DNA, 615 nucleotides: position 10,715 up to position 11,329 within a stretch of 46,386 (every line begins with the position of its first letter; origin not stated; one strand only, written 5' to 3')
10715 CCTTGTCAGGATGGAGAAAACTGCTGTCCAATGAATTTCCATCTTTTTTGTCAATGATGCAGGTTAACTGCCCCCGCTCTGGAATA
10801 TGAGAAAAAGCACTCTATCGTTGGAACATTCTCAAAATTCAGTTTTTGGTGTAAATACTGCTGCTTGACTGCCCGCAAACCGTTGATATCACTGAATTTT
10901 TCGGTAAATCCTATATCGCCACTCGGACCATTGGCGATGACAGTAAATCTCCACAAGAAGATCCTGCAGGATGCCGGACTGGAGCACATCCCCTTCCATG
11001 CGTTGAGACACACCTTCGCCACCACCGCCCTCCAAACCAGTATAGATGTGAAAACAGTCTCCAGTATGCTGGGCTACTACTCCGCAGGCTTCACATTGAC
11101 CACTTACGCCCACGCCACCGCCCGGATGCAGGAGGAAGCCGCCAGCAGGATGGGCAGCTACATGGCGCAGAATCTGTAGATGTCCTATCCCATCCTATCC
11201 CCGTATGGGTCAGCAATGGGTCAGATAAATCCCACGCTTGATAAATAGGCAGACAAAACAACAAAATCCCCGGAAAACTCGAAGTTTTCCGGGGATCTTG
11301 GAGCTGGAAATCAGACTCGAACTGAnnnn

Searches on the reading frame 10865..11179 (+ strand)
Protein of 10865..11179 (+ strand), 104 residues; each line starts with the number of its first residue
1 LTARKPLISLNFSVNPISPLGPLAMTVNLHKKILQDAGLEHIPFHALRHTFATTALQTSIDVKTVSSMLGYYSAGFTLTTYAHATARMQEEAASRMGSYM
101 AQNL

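Call 92: search_protein_families(library=pfam, proteins=[window:10865-11179:+], max_evalue=0.01)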
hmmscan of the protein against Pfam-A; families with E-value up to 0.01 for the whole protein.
window:10865-11179:+ (104 aa): 1 family
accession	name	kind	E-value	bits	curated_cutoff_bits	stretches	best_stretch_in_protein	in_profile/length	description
PF00589.27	Phage_integrase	-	3.8e-10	40.2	27.1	1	31-86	115-170/172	Phage integrase family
